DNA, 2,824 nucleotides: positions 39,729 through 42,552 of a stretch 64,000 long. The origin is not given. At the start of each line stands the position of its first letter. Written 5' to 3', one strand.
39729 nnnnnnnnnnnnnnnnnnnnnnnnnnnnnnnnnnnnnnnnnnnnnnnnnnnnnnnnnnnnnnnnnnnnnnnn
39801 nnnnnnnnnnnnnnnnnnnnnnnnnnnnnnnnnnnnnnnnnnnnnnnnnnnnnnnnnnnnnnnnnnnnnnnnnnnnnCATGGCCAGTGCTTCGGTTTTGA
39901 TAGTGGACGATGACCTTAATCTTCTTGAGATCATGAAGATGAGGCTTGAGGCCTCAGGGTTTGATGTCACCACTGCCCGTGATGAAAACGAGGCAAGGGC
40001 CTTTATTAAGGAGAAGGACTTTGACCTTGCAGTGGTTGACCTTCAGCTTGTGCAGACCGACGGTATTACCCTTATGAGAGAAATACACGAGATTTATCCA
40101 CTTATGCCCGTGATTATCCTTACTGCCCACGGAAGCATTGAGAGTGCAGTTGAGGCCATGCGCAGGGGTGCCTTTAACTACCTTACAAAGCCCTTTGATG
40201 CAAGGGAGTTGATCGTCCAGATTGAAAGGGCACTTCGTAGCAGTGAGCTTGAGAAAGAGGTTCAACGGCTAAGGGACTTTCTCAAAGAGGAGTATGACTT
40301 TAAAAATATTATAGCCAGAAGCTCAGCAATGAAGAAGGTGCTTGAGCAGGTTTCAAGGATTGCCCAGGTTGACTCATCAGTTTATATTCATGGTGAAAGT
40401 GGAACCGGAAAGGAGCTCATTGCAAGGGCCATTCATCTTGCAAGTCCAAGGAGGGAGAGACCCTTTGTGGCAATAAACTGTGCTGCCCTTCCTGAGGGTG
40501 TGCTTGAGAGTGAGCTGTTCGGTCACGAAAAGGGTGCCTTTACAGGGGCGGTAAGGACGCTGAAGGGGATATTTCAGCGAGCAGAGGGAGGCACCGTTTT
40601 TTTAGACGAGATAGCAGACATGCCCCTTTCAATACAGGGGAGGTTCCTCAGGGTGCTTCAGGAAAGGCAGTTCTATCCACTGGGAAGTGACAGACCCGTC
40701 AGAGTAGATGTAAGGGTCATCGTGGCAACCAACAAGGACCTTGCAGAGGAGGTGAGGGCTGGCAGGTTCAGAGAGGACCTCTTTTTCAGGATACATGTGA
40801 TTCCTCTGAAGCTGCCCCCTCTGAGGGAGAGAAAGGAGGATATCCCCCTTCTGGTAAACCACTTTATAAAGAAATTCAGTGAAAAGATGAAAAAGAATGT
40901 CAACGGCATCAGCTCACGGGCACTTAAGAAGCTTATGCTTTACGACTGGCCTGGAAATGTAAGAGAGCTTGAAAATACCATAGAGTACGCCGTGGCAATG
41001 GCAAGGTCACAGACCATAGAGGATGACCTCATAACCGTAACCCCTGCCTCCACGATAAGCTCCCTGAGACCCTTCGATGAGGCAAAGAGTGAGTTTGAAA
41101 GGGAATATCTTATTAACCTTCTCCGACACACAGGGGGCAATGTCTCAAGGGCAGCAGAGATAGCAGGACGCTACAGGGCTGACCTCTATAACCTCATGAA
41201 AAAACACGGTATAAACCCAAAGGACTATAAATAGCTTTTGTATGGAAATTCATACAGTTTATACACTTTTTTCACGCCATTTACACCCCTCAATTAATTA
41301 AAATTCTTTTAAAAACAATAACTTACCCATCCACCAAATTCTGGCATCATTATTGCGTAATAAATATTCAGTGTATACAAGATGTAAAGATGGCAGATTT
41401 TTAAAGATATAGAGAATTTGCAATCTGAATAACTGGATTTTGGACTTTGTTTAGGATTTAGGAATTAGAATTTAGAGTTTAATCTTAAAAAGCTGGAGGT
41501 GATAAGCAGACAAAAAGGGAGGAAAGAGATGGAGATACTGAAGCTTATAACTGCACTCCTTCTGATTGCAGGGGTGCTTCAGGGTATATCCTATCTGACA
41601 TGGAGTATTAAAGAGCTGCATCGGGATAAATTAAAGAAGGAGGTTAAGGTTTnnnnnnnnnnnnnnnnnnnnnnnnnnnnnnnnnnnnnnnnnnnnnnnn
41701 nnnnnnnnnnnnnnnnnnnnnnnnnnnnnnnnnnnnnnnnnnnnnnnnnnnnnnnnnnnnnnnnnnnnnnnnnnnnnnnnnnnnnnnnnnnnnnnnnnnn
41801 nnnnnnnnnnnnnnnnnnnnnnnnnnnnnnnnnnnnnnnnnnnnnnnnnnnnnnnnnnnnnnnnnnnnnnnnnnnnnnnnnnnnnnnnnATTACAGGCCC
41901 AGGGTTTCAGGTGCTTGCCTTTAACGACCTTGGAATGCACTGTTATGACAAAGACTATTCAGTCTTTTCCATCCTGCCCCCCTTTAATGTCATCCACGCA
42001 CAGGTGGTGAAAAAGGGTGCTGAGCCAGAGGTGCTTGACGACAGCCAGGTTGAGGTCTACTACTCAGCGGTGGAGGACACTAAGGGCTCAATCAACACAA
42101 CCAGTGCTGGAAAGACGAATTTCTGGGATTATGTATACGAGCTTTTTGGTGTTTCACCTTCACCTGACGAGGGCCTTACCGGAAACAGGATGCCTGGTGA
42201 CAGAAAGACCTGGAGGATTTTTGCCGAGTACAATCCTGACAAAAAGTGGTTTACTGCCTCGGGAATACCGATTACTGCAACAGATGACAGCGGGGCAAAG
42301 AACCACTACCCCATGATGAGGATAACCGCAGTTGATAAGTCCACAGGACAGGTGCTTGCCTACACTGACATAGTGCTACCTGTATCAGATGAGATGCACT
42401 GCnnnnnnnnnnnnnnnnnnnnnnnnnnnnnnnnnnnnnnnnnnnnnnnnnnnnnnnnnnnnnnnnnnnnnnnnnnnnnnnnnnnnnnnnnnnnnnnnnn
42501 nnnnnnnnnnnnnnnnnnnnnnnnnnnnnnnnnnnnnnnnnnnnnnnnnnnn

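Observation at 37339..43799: Sigma-54 two-component module plus a 10-heme cytochrome inserted inside the dsr locus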

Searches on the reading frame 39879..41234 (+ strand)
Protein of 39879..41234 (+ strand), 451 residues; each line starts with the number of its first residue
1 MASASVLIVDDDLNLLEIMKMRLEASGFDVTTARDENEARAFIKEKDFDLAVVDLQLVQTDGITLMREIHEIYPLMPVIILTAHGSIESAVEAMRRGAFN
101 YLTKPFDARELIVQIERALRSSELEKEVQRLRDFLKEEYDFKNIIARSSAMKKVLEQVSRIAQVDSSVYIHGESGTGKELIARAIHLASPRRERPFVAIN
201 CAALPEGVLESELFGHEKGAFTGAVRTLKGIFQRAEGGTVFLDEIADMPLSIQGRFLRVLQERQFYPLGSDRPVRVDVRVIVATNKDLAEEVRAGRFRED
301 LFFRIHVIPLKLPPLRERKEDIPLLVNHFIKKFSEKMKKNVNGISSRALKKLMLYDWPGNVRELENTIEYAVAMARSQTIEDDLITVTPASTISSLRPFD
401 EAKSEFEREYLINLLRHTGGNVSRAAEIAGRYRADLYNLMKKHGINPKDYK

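Call 4: search_protein_families(library=pfam, proteins=[window:39879-41234:+], max_evalue=0.01)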
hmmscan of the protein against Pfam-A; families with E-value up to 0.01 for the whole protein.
window:39879-41234:+ (451 aa): 10 families
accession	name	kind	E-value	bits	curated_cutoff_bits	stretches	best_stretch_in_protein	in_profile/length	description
PF00158.32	Sigma54_activat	-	4e-70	235.3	20.2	1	144-310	1-167/168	Sigma-54 interaction domain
PF00072.30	Response_reg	-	4.5e-28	98.1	30.2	1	6-115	1-110/111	Response regulator receiver domain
PF25601.1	AAA_lid_14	-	3.6e-27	94.4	27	1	316-383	1-68/87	AAA+ ATPase lid domain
PF14532.12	Sigma54_activ_2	-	2.8e-21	76.6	25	1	145-315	1-138/138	Sigma-54 interaction domain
PF07728.20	AAA_5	-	1.4e-07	32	22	1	168-286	2-123/139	AAA domain (dynein-related subfamily)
PF02954.25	HTH_8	-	2.6e-06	27.5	22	1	405-442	4-41/42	Bacterial regulatory protein, Fis family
PF00004.35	AAA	-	4.1e-05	24.5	21.2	1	168-303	1-129/131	ATPase family associated with various cellular activities (AAA)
PF13191.12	AAA_16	-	0.00026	22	32.6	1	145-204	3-63/167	AAA ATPase domain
PF03709.21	OKR_DC_1_N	-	0.008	16.9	29.3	0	22-101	12-91/111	Orn/Lys/Arg decarboxylase, N-terminal domain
PF07724.20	AAA_2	-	0.0092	16.5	27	0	166-284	4-122/166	AAA domain (Cdc48 subfamily)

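Call 6: search_protein_families(library=ncbifam, proteins=[window:39879-41234:+], max_evalue=0.01)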
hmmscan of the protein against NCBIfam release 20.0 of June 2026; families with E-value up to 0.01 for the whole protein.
window:39879-41234:+ (451 aa): 121 families (the best 25 are shown)
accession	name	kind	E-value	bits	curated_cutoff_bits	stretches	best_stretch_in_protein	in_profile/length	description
NF011695.0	PRK15115.1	equivalog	4e-148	493.9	763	1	3-451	6-444/445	two-component system response regulator GlrR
NF008469.0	PRK11361.1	equivalog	8.8e-133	443.4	714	1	3-449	4-460/461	acetoacetate metabolism transcriptional regulator AtoC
TIGR01818.1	ntrC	equivalog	1.2e-132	443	558.6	1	6-385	1-377/463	nitrogen regulation protein NR(I)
TIGR02915.1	PEP_resp_reg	equivalog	9.8e-129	430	502.6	1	6-445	1-444/445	PEP-CTERM-box response regulator transcription factor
NF007689.0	PRK10365.1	equivalog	5.6e-122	407.7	760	1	5-436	7-435/441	sigma-54-dependent response regulator transcription factor ZraR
NF051870.1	NAssimRespRegNtrX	equivalog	3e-119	398.9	600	1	4-445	2-452/452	nitrogen assimilation response regulator NtrX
NF008176.1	PRK10923.1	equivalog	3.5e-113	378.7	620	1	2-380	2-376/469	nitrogen regulation protein NR(I)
TIGR01817.1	nifA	equivalog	9.7e-111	371.1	528.85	1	121-394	177-447/534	nif-specific transcriptional activator NifA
NF041946.1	LuxO_transreg_Vib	equivalog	1.5e-108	363.6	800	1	9-386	2-377/463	quorum-sensing sigma-54 dependent transcriptional regulator LuxO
NF041552.1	TF_PrdR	equivalog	2.3e-103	346.5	795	1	124-443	254-576/577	sigma-54 dependent transcriptional regulator PrdR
NF038308.1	RNA_repair_RtcR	equivalog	3.7e-101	339.6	650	1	76-387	112-434/530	RNA repair transcriptional activator RtcR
NF050807.1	TransRegFlbDCaul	equivalog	3.1e-99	332.9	750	1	17-425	15-420/454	sigma-54-dependent transcriptional regulator FlbD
NF003451.0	PRK05022.1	equivalog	8.5e-99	331.6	476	1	121-445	165-510/512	nitric oxide reductase transcriptional regulator NorR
NF049963.1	RespRegFlgRCampy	domain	1.8e-95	320.4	750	1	6-443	3-427/429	fla regulon two-component system response regulator FlgR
NF011958.0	PRK15429.1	equivalog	8.9e-95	318.7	830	1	136-447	373-688/692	formate hydrogenlyase transcriptional activator FlhA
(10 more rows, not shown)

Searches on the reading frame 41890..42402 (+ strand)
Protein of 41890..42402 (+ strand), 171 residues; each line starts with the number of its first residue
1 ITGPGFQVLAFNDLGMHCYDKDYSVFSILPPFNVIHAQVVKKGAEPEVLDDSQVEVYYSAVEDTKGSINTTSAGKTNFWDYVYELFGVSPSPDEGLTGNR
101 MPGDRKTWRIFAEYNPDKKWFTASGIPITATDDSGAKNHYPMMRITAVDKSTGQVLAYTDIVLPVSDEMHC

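Call 88: search_protein_representatives(protein=window:41890-42402:+)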
Query: 171 residues. Proteins with E-value up to 0.001 (for the whole library): 1272; up to 1e-10: 752; up to 1e-30: 155. The best 150 are listed.
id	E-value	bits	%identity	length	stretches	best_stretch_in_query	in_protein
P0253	2.7e-94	330.5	84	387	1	4-171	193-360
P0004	2.2e-67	242.9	67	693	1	5-171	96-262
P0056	6.6e-61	221.8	60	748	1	5-171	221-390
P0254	6.0e-56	205.6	55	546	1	5-171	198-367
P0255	1.2e-53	198.1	54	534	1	6-171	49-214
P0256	7.7e-53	195.5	54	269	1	4-171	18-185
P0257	2.8e-51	190.4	55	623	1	5-171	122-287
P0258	3.8e-51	190.0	54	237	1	7-171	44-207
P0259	5.4e-50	186.3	54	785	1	5-171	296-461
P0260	1.5e-49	184.8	56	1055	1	3-171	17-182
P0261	2.8e-49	183.9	54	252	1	5-171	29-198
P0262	6.7e-49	182.7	55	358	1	5-171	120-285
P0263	7.7e-49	182.5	54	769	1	4-171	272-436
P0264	1.9e-48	181.2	56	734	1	7-171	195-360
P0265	2.2e-48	181.0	57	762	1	6-171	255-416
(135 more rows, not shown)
